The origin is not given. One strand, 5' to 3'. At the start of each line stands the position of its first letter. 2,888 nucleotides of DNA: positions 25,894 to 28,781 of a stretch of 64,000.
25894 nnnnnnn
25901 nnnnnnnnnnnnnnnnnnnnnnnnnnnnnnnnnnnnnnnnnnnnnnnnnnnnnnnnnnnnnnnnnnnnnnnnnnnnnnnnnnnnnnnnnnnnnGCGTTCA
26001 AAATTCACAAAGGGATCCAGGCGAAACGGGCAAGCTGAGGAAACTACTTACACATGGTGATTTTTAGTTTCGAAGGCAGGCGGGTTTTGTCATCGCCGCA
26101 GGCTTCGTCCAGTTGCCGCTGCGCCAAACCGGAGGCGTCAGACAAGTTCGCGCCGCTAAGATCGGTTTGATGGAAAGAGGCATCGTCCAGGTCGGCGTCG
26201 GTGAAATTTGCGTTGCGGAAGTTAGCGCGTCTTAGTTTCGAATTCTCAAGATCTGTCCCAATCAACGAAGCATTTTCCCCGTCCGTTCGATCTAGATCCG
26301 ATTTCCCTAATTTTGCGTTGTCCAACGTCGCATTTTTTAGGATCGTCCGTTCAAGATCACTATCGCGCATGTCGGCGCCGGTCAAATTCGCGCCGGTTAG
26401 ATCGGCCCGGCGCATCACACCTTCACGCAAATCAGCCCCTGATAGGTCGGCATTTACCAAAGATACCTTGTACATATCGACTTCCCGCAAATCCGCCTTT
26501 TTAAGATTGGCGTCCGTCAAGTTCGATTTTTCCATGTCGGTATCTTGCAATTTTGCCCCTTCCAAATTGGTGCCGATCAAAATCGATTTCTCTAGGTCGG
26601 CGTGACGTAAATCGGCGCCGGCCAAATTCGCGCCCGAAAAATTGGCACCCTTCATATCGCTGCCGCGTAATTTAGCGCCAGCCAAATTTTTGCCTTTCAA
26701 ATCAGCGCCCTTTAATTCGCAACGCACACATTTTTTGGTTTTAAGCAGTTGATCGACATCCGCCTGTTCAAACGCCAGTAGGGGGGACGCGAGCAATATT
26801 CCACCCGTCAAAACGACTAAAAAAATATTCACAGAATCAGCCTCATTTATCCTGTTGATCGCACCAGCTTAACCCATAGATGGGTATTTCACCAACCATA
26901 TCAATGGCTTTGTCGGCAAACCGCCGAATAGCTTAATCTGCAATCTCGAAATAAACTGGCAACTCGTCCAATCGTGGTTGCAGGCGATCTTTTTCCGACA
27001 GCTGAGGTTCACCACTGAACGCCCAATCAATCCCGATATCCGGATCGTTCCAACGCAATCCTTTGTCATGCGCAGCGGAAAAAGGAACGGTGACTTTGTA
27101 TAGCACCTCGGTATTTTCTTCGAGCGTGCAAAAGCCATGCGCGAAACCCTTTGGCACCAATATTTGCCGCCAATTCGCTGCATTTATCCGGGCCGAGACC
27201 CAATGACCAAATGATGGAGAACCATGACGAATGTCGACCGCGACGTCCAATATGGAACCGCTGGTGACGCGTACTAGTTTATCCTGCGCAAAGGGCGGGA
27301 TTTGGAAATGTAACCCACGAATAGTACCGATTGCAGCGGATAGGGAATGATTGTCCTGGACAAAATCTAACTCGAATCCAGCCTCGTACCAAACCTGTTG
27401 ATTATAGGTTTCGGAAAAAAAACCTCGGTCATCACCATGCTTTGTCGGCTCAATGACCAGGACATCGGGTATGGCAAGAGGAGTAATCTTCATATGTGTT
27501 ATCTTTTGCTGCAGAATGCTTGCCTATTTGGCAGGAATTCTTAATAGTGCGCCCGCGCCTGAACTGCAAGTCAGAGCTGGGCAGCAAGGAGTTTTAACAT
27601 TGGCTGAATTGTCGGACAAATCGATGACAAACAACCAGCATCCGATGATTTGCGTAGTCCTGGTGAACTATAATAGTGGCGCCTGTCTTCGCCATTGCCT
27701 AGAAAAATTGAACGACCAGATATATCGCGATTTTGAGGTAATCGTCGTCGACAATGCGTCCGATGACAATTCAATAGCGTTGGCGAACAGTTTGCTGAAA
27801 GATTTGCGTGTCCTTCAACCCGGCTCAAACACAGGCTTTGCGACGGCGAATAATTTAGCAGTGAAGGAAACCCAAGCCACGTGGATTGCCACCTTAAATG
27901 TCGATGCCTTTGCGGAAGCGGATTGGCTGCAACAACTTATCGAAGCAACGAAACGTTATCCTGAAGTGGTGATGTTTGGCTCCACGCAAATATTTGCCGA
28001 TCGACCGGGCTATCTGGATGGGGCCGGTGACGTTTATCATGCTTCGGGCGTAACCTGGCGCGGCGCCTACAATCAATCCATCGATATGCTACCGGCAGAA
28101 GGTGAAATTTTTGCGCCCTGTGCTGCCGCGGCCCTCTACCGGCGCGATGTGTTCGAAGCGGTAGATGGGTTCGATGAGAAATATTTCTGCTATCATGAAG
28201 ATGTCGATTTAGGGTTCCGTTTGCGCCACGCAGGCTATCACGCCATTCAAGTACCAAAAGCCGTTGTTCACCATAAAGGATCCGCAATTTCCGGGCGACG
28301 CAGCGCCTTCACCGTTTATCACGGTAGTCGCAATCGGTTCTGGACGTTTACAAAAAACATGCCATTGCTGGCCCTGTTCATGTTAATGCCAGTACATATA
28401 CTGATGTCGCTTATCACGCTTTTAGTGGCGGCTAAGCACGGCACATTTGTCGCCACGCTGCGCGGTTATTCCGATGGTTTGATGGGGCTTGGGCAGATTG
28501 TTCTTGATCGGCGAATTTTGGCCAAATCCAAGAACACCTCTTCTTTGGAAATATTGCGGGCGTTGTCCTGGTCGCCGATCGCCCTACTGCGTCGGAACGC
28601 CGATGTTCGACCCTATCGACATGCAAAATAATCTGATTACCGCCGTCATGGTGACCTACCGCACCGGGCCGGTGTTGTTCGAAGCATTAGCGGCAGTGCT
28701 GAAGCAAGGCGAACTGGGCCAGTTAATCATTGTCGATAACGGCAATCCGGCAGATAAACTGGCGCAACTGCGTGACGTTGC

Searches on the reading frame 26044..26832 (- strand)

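Call 56: search_protein_families(library=pfam, proteins=[window:26044-26832:-], max_evalue=0.001)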
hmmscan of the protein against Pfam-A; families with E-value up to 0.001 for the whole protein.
window:26044-26832:- (262 aa): 4 families
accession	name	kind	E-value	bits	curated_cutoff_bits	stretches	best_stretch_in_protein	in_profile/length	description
PF00805.28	Pentapeptide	-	7.9e-56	185.6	20.2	6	125-161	3-39/40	Pentapeptide repeats (8 copies)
PF13599.13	Pentapeptide_4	-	1.1e-33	115.6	38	4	154-230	2-78/78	Pentapeptide repeat region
PF13576.12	Pentapeptide_3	-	5.8e-23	81.3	27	2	187-228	3-47/48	Pentapeptide repeats (9 copies)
PF25296.1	Decapeptide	-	5.5e-09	36.2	45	0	104-168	6-70/74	Decapeptide repeat region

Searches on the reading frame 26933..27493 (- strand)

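Call 56: search_protein_families(library=pfam, proteins=[window:26933-27493:-], max_evalue=0.001)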
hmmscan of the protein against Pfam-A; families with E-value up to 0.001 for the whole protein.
window:26933-27493:- (186 aa): 1 family
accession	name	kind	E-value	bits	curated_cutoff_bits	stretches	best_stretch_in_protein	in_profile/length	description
PF00908.23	dTDP_sugar_isom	-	1.5e-67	227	27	1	6-176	2-167/168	dTDP-4-dehydrorhamnose 3,5-epimerase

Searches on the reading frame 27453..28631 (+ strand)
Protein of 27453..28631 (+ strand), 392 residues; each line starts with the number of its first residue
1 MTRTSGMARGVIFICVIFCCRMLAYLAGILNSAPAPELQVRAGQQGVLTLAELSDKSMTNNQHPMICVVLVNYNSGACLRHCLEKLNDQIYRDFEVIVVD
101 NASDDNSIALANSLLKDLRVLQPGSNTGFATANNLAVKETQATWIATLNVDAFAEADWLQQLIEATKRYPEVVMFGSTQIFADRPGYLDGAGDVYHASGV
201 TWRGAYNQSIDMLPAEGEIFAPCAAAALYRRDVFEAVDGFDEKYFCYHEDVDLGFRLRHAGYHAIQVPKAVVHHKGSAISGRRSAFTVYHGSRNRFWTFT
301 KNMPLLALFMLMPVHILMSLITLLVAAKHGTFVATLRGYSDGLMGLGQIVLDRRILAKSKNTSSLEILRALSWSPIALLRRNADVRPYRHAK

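Call 56: search_protein_families(library=pfam, proteins=[window:27453-28631:+], max_evalue=0.001)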
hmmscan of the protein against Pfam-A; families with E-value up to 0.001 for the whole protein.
window:27453-28631:+ (392 aa): 4 families
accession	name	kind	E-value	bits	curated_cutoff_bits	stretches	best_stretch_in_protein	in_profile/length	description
PF00535.33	Glycos_transf_2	-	3e-25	89.5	23.3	1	67-236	1-166/168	Glycosyl transferase family 2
PF13641.12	Glyco_tranf_2_3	-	3e-12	47.5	27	1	65-288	2-219/230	Glycosyltransferase like family 2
PF10111.15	Glyco_tranf_2_2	-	1.8e-06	28.1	27.3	1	89-278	23-219/276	Glycosyltransferase like family 2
PF13632.12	Glyco_trans_2_3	-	0.00034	20.9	27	0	144-278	1-127/198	Glycosyl transferase family group 2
